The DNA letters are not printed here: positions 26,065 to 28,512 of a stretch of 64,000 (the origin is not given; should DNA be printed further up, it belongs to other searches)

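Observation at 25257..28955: Self-contained sortase module in a Rhizobiales chromosome: XRE regulator, a VIT-vWA protein with an LPQTA sorting signal, and a dedicated sortase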

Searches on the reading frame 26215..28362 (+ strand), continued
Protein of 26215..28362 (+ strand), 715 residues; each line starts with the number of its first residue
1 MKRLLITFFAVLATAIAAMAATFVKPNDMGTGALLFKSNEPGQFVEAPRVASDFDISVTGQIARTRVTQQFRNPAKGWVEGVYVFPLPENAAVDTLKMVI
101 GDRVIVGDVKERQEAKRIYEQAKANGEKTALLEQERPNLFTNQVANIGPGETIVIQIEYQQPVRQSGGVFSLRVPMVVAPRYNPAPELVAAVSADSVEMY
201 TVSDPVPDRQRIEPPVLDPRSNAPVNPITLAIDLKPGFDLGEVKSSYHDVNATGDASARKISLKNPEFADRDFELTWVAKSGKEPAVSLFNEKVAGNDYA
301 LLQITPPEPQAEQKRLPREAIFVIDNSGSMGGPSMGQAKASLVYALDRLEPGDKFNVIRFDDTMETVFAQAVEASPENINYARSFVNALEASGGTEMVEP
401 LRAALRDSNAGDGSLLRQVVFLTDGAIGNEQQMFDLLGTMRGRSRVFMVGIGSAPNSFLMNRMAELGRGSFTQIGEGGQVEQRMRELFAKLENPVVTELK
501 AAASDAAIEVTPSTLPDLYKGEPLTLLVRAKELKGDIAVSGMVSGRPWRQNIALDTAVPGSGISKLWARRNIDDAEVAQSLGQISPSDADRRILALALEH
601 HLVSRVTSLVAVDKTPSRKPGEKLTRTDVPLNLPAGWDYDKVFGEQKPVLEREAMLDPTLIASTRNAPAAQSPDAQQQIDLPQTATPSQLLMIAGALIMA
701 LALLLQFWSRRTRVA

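Call 24: search_protein_families(library=ncbifam, proteins=[L034:8175-9518:-, L068:7605-9119:+, L068:9076-9738:+, L068:6884-7531:-, L034:12933-14120:+, L034:14404-15639:+, L081:7298-9691:-, L081:12774-15638:-, L081:5290-6522:+, L065:8573-9604:+], max_evalue=0.001)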
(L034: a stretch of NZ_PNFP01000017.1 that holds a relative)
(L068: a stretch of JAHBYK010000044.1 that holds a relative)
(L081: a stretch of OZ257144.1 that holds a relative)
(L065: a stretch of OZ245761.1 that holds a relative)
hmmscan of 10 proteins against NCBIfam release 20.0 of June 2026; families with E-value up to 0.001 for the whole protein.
L034:8175-9518:- (447 aa): 71 families (the best 25 are shown)
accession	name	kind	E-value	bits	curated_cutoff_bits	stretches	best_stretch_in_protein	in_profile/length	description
NF004769.0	PRK06107.1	equivalog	9e-171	568.1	617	1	52-445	7-400/402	aspartate transaminase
NF041091.1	asp_aminotase_Arch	equivalog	1.8e-113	379.2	550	1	55-443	4-375/376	aspartate aminotransferase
NF005816.0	PRK07682.1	equivalog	3.9e-89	299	620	1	51-445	6-385/390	aminotransferase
NF041364.1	GntC_guanitoxin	equivalog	5.2e-88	295.3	415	1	82-442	2-356/356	guanitoxin biosynthesis PLP-dependent (S)-gamma-hydroxy-L-arginine cyclodehydratase GntC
NF005817.0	PRK07683.1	equivalog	1.6e-85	287.1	575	1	67-444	17-382/387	aminotransferase A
NF004770.0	PRK06108.1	subfamily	3.7e-77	259.8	422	1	53-444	15-393/396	pyridoxal phosphate-dependent aminotransferase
NF006229.0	PRK08361.1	equivalog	5e-77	259.5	624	1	51-441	10-386/391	aspartate aminotransferase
NF005588.0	PRK07309.1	equivalog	4.9e-75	252.8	576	1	78-444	30-387/391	pyridoxal phosphate-dependent aminotransferase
NF006230.0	PRK08363.1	equivalog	1e-72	245.2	534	1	66-443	18-392/398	alanine aminotransferase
NF004975.0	PRK06348.1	equivalog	2.5e-71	240.7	549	1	68-441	19-381/384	pyridoxal phosphate-dependent aminotransferase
NF005601.0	PRK07337.1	equivalog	3.1e-70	237.3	496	1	51-442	8-391/394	pyridoxal phosphate-dependent aminotransferase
NF005855.0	PRK07777.1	equivalog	2.5e-67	227.9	553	1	57-442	9-387/391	pyridoxal phosphate-dependent aminotransferase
NF006514.0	PRK08960.1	equivalog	3.6e-66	223.6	554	1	54-442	8-384/388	pyridoxal phosphate-dependent aminotransferase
NF006756.0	PRK09276.1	subfamily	1.8e-64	218.1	507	1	51-441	4-384/387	LL-diaminopimelate aminotransferase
TIGR03540.1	DapC_direct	equivalog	2.7e-63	214.2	593.25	1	52-441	3-382/383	LL-diaminopimelate aminotransferase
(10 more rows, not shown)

L068:7605-9119:+ (504 aa): 71 families (the best 25 are shown)
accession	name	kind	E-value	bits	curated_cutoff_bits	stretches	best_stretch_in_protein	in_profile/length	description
NF052281.1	rhizopine_MocR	equivalog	2.9e-165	550.5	650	1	8-494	4-478/479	rhizopine catabolism transcriptional regulator MocR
NF052282.1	PLP_TF_PdxR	equivalog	2.1e-118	396.2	320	1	22-491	1-447/448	MocR-like pyridoxine biosynthesis transcription factor PdxR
NF052285.1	GABA_TF_GabR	exception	2.5e-76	257.3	600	2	143-494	99-455/456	MocR-like transcriptional regulator GabR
NF052290.2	MocR_like_YczR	exception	1.4e-62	212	487.4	1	19-468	16-430/458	MocR-like transcription factor YczR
NF052286.1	ecto_TF_EhuR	exception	4.4e-42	144.2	480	2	171-467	129-418/458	MocR-like ectoine utilization transcription factor EhuR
TIGR04461.1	endura_MppQ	equivalog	7.8e-39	133.8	540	1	159-494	35-379/392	enduracididine biosynthesis enzyme MppQ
NF012025.0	PRK15481.1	equivalog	4e-26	91.7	573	2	26-89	10-73/432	MocR-like B6 salvage transcription factor PtsJ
NF041364.1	GntC_guanitoxin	equivalog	1.6e-25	89.8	415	1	166-466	25-330/356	guanitoxin biosynthesis PLP-dependent (S)-gamma-hydroxy-L-arginine cyclodehydratase GntC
NF004770.0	PRK06108.1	subfamily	1.3e-20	73.6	422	1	174-437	69-335/396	pyridoxal phosphate-dependent aminotransferase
NF006514.0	PRK08960.1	equivalog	1e-19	70.7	554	1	173-414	64-305/388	pyridoxal phosphate-dependent aminotransferase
NF005601.0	PRK07337.1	equivalog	1.1e-19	70.9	496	1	167-412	61-306/394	pyridoxal phosphate-dependent aminotransferase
TIGR03947.1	viomycin_VioD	equivalog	8.2e-17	61.1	390.9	1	176-365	49-235/359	capreomycidine synthase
NF006569.0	PRK09082.1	subfamily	1.7e-16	60.3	420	1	160-416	49-308/386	methionine aminotransferase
NF005816.0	PRK07682.1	equivalog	5e-15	55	620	1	173-415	61-306/390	aminotransferase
NF005855.0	PRK07777.1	equivalog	5.8e-15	55.5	553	1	169-415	56-307/391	pyridoxal phosphate-dependent aminotransferase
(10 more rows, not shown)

L068:9076-9738:+ (220 aa): 6 families
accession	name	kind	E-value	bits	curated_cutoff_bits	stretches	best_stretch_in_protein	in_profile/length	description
TIGR01262.1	maiA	equivalog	4.7e-21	75.4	171.05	1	21-208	2-194/211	maleylacetoacetate isomerase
NF010579.0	PRK13972.1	equivalog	1.6e-16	60.4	332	1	26-211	8-197/215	GSH-dependent disulfide bond oxidoreductase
NF007831.0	PRK10542.1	equivalog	8.5e-15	54.8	198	1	35-211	16-189/201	glutathione transferase GstA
NF008731.0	PRK11752.1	equivalog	1.4e-14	54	325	1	45-193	76-226/287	glutathione-dependent disulfide-bond oxidoreductase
NF050814.1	FtsZBindFzlA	equivalog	6e-10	39.2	300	1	19-212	5-205/228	FtsZ-binding protein FzlA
NF011693.0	PRK15113.1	equivalog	2.3e-05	24.1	150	1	35-110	24-104/214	glutathione transferase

L068:6884-7531:- (215 aa): 1 family
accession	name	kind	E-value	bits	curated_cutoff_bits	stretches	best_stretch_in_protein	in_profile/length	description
NF000261.1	NimABCDEF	equivalog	5.8e-07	29.6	260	1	31-150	11-128/153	NimABCDEF family 5-nitroimidazole reductase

L034:12933-14120:+ (395 aa): 3 families
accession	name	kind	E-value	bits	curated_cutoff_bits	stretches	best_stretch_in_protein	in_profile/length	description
TIGR03606.1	non_repeat_PQQ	subfamily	1.5e-37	129.5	434.55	3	197-284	192-276/454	glucose/sorbosone family PQQ-dependent dehydrogenase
NF033206.1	ScyE_fam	subfamily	9.3e-06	25.4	80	0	55-138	2-100/333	ScyD/ScyE family protein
TIGR02604.1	Piru_Ver_Nterm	subfamily_domain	1.8e-05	24.3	122.2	1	310-376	264-335/367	PVC-type heme-binding CxxCH protein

L034:14404-15639:+ (411 aa): 1 family
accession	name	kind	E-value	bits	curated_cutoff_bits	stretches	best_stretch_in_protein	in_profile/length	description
TIGR00950.1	2A78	equivalog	7e-07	28.9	230.2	1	130-393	1-264/264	carboxylate/amino acid/amine transporter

L081:7298-9691:- (797 aa): 2 families
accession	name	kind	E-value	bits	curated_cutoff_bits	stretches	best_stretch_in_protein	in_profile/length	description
NF007511.0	PRK10115.1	equivalog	5.3e-30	104.5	1313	1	494-756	370-634/686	oligopeptidase B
NF050058.1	e_dPHAscl_type1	hypoth_equivalog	0.00034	20.2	150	1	633-757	89-207/276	extracellular catalytic domain type 1 short-chain-length polyhydroxyalkanoate depolymerase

L081:12774-15638:- (954 aa): 3 families
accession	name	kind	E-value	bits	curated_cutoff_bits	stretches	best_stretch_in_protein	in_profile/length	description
TIGR02110.1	PQQ_syn_pqqF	equivalog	1.2e-11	44.1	320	1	60-251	4-192/697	pyrroloquinoline quinone biosynthesis protein PqqF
NF047421.1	YfmH_fam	equivalog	2.3e-11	43.5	250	1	96-264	59-216/425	EF-P 5-aminopentanol modification-associated protein YfmH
NF011681.0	PRK15101.1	equivalog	8.6e-11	40.6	765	1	60-188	48-169/961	pitrilysin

L081:5290-6522:+ (410 aa): 0 families

L065:8573-9604:+ (343 aa): 0 families

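Call 48: search_protein_families(library=pfam, proteins=[L032:6830-8455:+, L032:13076-15298:+, L070:16340-17182:+, L073:8048-9022:+, L015:3120-4295:-, L042:14474-15295:-], max_evalue=0.00001)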
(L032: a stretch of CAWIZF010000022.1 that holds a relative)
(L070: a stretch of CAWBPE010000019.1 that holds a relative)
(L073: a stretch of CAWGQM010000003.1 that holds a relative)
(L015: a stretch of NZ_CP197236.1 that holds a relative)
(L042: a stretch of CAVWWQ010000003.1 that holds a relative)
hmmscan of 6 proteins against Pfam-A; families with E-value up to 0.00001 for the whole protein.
L032:6830-8455:+ (541 aa): 2 families
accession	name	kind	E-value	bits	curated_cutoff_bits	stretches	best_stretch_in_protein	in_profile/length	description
PF00501.34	AMP-binding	-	3.2e-86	290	29.9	1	13-369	4-384/384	AMP-binding enzyme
PF13193.12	AMP-binding_C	-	9.2e-21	75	24.5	1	419-494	1-76/76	AMP-binding enzyme C-terminal domain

L032:13076-15298:+ (740 aa): 5 families
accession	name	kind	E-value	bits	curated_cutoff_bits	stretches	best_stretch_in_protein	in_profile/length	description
PF13549.11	ATP-grasp_5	-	9.7e-64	215.2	27.6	1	511-729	4-221/221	ATP-grasp domain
PF13607.11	Succ_CoA_lig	-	2.5e-42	144.4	27.4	1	180-318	1-138/138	Succinyl-CoA ligase like flavodoxin domain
PF13380.12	CoA_binding_2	-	1.3e-20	74.4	22.8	1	35-159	1-112/116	CoA binding domain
PF02629.25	CoA_binding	-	2e-09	38.5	22.3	1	35-125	4-97/97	CoA binding domain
PF08442.15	ATP-grasp_2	-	9e-09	35.7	29.5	1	517-645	2-135/202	ATP-grasp domain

L070:16340-17182:+ (280 aa): 1 family
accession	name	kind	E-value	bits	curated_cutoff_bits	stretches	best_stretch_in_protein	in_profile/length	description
PF02470.25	MlaD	-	3.3e-11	43.7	25.1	1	45-113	9-80/81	MlaD protein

L073:8048-9022:+ (324 aa): 4 families
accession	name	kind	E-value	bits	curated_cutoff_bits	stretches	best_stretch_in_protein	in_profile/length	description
PF02518.31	HATPase_c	-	9e-20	71.6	26.4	1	222-321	5-109/111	Histidine kinase-, DNA gyrase B-, and HSP90-like ATPase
PF00512.31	HisKA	-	1.2e-14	54.5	26.9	1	110-175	2-64/66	His Kinase A (phospho-acceptor) domain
PF00672.30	HAMP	-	1.6e-07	31.9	25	1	52-104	1-52/53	HAMP domain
PF13589.12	HATPase_c_3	-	2.5e-06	28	25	1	224-291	4-78/137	Histidine kinase-, DNA gyrase B-, and HSP90-like ATPase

L015:3120-4295:- (391 aa): 4 families
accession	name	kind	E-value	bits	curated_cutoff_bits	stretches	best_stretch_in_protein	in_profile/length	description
PF00441.29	Acyl-CoA_dh_1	-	2.9e-47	161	22.4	1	241-389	1-149/150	Acyl-CoA dehydrogenase, C-terminal domain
PF02771.21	Acyl-CoA_dh_N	-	4.2e-33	114.5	22.9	1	20-132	1-113/113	Acyl-CoA dehydrogenase, N-terminal domain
PF02770.24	Acyl-CoA_dh_M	-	3e-23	82.3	33.3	1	136-229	1-97/97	Acyl-CoA dehydrogenase, middle domain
PF08028.16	Acyl-CoA_dh_2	-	1.8e-11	44.9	22.7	1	259-371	4-126/134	Acyl-CoA dehydrogenase, C-terminal domain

L042:14474-15295:- (273 aa): 2 families
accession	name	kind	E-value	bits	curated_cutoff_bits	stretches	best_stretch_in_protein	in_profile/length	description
PF13561.12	adh_short_C2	-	4.3e-91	305.1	27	1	17-255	1-236/236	Enoyl-(Acyl carrier protein) reductase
PF00106.31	adh_short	-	2.7e-18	66.6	26.6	1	22-199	10-186/195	short chain dehydrogenase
